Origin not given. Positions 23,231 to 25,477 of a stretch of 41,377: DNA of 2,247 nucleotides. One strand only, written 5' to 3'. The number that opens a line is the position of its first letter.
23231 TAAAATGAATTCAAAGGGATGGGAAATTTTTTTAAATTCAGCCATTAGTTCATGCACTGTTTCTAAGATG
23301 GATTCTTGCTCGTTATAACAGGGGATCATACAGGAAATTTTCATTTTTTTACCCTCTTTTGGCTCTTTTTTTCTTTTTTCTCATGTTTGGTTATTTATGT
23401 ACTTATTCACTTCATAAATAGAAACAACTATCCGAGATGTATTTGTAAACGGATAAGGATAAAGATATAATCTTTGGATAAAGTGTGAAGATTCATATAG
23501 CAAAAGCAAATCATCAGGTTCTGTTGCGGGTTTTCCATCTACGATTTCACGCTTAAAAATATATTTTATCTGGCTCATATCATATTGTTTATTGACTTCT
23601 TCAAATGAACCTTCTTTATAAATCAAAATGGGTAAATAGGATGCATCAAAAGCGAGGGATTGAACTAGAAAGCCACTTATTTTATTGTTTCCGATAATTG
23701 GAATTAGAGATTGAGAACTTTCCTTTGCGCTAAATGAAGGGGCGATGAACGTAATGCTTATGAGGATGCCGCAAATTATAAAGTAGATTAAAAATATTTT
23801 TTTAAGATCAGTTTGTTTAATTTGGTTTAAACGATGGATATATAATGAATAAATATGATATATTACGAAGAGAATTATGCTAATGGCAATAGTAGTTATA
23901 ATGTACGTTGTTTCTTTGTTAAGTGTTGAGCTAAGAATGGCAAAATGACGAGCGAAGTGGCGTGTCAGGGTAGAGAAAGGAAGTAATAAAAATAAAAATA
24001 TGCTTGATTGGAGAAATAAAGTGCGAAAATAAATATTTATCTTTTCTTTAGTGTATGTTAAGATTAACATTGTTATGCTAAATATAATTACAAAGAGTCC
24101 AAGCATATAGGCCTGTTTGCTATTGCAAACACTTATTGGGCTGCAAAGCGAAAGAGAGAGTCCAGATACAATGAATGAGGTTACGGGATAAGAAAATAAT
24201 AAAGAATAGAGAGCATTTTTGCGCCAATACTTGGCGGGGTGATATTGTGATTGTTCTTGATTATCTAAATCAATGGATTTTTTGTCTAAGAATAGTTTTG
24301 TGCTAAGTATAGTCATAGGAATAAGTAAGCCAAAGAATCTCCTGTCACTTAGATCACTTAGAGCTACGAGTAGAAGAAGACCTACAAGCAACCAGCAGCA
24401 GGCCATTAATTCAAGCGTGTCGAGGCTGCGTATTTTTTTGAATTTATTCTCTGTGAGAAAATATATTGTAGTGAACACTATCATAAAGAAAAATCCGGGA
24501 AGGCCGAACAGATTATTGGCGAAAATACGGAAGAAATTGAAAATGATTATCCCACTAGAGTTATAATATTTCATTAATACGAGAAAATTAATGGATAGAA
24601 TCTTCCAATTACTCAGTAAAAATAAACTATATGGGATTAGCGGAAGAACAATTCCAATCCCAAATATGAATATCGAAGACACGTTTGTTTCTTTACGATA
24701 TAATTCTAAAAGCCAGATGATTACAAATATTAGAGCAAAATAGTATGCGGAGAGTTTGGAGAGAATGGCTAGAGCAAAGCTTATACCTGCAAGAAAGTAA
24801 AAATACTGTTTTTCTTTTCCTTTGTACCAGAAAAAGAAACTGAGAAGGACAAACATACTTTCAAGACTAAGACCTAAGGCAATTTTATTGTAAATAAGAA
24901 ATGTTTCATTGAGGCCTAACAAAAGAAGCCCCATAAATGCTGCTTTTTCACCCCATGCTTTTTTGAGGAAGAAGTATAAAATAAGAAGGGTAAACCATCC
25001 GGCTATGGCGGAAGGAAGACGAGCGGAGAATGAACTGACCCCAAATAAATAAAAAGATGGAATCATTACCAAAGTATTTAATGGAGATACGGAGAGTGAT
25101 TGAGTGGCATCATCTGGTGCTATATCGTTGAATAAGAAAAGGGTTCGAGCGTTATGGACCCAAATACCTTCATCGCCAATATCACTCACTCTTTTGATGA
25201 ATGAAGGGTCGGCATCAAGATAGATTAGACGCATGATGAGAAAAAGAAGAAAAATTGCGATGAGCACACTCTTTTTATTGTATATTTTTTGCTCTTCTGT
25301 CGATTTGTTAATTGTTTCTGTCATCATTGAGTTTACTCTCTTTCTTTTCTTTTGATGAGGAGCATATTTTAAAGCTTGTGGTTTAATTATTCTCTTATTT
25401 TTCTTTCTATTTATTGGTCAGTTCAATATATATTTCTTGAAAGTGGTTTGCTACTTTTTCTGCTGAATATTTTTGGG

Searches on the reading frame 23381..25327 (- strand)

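Call 10: search_protein_families(library=pfam, proteins=[window:23381-25327:-])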
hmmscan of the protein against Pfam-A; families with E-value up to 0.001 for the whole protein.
window:23381-25327:- (648 aa): 2 families
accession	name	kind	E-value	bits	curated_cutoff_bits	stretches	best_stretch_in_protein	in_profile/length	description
PF13231.12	PMT_2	-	6.5e-11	43.1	26.1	1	83-231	5-154/160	Dolichyl-phosphate-mannose-protein mannosyltransferase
PF02366.24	PMT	-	0.00033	20.7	22.7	1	85-238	67-235/245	Dolichyl-phosphate-mannose-protein mannosyltransferase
